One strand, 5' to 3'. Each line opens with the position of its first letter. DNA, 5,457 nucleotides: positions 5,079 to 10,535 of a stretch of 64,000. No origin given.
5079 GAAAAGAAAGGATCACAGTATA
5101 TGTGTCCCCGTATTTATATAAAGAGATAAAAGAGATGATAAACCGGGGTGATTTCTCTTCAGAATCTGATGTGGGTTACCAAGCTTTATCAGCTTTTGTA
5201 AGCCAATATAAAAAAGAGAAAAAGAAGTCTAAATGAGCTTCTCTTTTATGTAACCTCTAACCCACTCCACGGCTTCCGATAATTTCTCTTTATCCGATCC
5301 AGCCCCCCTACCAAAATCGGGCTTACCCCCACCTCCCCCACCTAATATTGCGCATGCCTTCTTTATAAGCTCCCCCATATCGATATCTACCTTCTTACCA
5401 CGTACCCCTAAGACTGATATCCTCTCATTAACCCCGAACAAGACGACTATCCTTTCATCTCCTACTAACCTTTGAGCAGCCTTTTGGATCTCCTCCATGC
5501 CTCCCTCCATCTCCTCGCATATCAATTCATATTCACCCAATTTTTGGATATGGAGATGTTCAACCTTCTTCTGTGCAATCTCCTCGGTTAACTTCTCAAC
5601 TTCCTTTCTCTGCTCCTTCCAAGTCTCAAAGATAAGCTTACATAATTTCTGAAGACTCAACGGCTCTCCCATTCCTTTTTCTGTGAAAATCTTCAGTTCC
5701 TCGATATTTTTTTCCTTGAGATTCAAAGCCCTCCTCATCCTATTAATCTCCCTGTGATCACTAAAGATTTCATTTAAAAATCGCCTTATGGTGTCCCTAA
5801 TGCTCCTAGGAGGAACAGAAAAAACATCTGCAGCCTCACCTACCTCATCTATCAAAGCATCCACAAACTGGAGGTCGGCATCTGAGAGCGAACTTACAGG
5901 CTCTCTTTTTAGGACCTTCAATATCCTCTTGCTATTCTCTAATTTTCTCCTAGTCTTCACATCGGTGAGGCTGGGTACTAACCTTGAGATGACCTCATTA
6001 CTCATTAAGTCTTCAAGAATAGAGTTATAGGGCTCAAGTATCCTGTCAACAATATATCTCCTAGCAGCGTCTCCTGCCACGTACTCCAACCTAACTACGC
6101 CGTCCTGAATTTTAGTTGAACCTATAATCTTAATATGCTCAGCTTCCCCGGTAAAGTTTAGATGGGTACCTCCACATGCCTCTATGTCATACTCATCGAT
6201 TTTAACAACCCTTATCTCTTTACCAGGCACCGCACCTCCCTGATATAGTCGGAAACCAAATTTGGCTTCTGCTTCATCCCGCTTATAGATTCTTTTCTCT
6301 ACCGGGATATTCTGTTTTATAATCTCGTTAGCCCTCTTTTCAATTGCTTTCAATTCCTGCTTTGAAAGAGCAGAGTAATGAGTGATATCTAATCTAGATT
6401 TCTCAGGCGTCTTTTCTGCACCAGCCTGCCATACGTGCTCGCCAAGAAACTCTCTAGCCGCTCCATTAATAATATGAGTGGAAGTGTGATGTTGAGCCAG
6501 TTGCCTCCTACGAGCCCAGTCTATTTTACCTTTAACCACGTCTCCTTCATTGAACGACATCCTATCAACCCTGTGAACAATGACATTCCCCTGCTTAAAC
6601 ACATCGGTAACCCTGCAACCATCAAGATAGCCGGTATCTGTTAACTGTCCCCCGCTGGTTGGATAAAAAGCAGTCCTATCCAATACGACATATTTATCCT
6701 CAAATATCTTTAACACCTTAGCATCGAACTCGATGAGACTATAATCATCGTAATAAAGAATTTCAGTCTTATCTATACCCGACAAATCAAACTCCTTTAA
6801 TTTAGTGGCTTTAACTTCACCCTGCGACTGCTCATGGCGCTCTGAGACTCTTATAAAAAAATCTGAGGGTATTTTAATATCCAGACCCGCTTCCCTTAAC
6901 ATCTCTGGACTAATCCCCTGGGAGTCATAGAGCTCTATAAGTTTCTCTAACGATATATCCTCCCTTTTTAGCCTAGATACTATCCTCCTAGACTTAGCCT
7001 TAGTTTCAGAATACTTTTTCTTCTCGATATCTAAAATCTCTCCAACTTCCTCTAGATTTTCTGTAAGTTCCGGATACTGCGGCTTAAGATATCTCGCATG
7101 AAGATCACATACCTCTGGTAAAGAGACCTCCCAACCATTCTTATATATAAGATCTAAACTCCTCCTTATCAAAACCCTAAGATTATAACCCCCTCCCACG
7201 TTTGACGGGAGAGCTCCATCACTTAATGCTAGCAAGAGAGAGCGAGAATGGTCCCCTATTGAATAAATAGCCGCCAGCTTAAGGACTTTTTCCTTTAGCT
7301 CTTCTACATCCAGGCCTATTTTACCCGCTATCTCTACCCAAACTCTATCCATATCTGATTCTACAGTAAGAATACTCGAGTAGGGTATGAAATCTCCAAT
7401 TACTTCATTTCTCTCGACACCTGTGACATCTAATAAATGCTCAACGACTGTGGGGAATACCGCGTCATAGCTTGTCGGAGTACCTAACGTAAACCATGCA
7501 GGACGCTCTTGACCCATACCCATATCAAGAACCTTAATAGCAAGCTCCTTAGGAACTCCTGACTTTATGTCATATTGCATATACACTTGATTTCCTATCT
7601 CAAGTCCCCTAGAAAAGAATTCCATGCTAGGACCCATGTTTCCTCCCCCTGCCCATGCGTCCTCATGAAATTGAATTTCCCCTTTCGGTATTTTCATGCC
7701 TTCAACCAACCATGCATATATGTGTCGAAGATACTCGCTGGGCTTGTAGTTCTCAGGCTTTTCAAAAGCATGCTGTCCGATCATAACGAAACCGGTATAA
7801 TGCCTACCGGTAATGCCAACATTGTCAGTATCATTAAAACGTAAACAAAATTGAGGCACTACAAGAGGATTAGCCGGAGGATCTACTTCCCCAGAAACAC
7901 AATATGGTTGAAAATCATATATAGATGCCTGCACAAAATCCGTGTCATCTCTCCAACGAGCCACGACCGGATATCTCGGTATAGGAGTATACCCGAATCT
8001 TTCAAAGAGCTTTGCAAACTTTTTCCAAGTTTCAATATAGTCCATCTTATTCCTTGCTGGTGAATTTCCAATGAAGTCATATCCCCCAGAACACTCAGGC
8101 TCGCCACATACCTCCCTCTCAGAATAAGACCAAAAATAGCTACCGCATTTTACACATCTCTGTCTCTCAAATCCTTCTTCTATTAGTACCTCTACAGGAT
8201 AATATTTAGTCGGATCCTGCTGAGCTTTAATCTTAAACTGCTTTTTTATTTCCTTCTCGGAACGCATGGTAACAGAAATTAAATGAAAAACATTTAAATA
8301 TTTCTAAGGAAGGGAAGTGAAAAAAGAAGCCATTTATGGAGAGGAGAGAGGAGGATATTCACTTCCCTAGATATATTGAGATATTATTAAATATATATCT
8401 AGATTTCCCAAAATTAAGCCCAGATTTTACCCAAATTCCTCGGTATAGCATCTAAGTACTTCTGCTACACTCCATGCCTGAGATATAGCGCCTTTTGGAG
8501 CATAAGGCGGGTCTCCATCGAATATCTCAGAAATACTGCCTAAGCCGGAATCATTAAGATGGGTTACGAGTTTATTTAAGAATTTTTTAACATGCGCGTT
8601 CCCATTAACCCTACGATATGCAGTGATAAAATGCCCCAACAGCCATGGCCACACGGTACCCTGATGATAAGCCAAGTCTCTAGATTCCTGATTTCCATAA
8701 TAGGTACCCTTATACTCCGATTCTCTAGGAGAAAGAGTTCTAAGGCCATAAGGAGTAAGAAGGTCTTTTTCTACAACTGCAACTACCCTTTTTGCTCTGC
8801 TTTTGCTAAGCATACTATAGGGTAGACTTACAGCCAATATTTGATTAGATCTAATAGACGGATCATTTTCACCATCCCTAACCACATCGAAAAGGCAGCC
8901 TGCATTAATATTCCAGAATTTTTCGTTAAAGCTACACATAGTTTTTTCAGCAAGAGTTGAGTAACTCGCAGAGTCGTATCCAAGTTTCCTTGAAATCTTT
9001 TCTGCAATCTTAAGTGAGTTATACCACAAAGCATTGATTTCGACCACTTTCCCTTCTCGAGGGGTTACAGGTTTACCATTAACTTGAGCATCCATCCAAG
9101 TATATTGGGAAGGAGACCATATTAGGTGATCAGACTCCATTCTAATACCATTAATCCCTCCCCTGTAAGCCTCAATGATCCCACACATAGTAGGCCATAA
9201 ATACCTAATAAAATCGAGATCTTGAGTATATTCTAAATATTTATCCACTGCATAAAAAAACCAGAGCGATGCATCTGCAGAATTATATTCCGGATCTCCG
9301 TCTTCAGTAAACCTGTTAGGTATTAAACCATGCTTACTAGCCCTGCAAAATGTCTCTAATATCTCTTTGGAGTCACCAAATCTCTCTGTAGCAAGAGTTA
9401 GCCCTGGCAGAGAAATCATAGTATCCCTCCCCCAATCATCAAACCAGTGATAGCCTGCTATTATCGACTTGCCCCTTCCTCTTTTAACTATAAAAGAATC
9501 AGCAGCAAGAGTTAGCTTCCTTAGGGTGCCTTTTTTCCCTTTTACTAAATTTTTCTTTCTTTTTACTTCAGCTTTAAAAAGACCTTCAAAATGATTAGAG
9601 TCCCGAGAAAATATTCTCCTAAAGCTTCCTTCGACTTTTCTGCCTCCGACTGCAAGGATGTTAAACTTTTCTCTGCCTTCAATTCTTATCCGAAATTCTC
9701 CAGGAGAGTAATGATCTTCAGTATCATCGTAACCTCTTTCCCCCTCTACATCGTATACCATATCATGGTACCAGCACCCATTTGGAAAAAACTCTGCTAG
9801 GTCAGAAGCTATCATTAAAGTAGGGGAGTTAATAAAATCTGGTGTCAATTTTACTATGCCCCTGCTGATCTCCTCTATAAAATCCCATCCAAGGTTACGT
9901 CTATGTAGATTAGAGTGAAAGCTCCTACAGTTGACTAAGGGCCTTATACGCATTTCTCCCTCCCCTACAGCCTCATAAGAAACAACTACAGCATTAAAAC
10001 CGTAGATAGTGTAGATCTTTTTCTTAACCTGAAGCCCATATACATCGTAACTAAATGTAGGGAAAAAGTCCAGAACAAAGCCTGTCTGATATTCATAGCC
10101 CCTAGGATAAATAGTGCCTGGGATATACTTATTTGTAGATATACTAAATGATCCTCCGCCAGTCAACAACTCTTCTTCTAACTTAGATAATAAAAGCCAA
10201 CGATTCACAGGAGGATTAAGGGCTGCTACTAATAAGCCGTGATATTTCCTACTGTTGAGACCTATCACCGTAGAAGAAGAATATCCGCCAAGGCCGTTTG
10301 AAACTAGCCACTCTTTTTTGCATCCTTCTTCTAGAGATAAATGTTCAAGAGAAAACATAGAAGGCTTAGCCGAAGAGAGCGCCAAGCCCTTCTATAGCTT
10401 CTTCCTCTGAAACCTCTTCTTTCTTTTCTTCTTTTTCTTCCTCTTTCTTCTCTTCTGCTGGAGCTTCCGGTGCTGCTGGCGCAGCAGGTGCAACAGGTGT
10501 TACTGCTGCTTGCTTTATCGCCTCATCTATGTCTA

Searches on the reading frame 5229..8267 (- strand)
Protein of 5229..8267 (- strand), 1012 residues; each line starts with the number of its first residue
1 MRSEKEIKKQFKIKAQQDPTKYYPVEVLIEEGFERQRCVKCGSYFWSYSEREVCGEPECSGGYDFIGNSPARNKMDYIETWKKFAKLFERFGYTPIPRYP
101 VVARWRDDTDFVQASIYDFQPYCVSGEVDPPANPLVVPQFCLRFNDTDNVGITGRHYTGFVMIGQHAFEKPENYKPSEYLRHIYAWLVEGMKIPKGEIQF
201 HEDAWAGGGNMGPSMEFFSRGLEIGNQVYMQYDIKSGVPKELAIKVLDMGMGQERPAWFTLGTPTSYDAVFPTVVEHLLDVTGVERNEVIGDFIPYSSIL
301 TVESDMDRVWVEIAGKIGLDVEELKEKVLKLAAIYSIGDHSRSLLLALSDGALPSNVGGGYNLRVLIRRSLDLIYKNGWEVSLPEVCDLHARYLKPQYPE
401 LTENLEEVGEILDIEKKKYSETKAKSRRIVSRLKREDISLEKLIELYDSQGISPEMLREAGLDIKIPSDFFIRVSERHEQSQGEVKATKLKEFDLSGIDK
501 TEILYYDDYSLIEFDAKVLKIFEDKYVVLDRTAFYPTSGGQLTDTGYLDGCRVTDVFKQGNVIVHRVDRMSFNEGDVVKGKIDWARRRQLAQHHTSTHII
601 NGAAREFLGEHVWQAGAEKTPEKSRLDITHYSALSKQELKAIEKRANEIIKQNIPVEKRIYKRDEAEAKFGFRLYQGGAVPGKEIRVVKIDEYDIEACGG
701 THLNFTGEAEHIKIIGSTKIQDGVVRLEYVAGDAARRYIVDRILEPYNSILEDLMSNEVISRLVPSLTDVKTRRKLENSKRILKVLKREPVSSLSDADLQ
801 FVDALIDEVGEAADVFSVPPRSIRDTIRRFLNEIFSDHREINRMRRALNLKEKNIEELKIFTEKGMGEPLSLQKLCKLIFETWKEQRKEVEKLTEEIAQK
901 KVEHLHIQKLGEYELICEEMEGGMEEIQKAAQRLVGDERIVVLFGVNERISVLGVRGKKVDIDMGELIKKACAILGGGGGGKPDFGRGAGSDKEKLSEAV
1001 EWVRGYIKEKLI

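Call 15: search_protein_families(library=ncbifam, proteins=[window:5229-8267:-], max_evalue=0.00001)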
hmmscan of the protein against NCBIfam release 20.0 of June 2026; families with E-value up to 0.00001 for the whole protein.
window:5229-8267:- (1012 aa): 4 families
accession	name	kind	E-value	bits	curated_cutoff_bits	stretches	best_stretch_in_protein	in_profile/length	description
TIGR03683.1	A-tRNA_syn_arch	equivalog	1.3e-273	910.4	744.7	2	22-752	3-757/902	alanine--tRNA ligase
TIGR00344.1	alaS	equivalog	8.2e-166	553.7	457.05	2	82-782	4-699/847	alanine--tRNA ligase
NF040865.1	a_tRNA_ed_AlaXM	equivalog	5.8e-53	180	300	1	501-729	1-231/234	alanyl-tRNA editing protein AlaXM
NF002436.0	PRK01584.1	equivalog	2.7e-44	151.7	529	2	588-730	451-591/595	alanine--tRNA ligase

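Call 86: find_homologous_proteins(query=window:5229-8267:-, max_evalue=1e-50)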
Query window:5229-8267:- (1012 aa): 6300 proteins with E <= 1e-50 among 8000 candidates; the best 120 are listed.
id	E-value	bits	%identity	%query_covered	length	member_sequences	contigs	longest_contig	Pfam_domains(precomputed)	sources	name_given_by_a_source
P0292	0.0e+0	2309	100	100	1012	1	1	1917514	PF01411.25,PF07973.20,PF02272.25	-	-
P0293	0.0e+0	1651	69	100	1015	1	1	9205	PF01411.25,PF07973.20,PF02272.25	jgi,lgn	jgi:alanyl-tRNA synthetase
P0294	0.0e+0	1459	64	100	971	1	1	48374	PF01411.25,PF07973.20,PF02272.25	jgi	jgi:alanyl-tRNA synthetase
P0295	0.0e+0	1458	62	100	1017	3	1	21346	PF01411.25,PF07973.20,PF02272.25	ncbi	ncbi:MAG: alanine--tRNA ligase [Candidatus Hydrothermarchaeales archaeon]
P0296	0.0e+0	1425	63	100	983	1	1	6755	PF01411.25,PF07973.20,PF02272.25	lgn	-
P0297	0.0e+0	1423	63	100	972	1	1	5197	PF01411.25,PF07973.20,PF02272.25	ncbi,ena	-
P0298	0.0e+0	1415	62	100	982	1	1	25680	PF01411.25,PF07973.20,PF02272.25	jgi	jgi:alanyl-tRNA synthetase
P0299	0.0e+0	1408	72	84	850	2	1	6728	PF01411.25,PF07973.20,PF02272.25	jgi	jgi:alanyl-tRNA synthetase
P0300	0.0e+0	1407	63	100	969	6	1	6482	PF01411.25,PF07973.20,PF02272.25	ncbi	ncbi:MAG: alanine--tRNA ligase [Candidatus Hydrothermarchaeaceae archaeon]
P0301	0.0e+0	1406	62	100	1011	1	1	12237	PF01411.25,PF07973.20,PF02272.25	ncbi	ncbi:MAG: alanine--tRNA ligase [Candidatus Hydrothermarchaeales archaeon]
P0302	0.0e+0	1401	63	100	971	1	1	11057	PF01411.25,PF07973.20,PF02272.25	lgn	-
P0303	0.0e+0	1391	61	99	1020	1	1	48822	PF01411.25,PF07973.20,PF02272.25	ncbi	-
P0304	0.0e+0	1380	62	99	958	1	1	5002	PF01411.25,PF07973.20,PF02272.25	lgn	-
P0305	0.0e+0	1378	62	100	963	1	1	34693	PF01411.25,PF07973.20,PF02272.25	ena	-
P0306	0.0e+0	1378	61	100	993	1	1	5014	PF01411.25,PF07973.20,PF02272.25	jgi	-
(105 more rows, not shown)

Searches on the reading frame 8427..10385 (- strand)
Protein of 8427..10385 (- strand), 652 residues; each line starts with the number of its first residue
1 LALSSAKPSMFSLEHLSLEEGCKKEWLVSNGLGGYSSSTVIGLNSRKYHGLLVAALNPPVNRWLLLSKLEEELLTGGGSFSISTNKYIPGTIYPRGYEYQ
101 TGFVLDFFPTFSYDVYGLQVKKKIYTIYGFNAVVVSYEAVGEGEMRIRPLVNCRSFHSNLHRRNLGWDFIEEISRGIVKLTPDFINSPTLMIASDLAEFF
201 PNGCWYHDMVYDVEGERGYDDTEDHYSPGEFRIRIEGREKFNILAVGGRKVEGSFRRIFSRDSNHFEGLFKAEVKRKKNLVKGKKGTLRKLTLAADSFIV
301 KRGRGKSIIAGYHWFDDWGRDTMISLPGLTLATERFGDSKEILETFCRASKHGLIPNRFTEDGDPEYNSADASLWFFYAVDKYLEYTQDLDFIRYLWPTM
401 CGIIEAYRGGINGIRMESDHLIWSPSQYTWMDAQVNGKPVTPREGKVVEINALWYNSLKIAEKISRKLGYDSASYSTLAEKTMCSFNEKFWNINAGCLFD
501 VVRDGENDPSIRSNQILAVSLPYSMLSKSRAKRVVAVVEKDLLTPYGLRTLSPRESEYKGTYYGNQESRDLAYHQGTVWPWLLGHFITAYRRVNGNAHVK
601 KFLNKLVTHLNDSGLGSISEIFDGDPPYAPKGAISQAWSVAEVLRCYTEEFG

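Call 15: search_protein_families(library=ncbifam, proteins=[window:8427-10385:-], max_evalue=0.00001)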
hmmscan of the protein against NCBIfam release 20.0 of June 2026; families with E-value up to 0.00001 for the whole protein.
window:8427-10385:- (652 aa): 2 families
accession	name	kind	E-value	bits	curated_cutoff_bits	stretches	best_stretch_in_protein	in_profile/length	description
TIGR01561.1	gde_arch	hypoth_equivalog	3.2e-159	531.4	364.15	1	25-590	1-568/569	putative glycogen debranching enzyme, archaeal type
TIGR01531.1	glyc_debranch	equivalog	4.7e-33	113.6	1399.55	2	315-389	1021-1094/1443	glycogen debranching enzyme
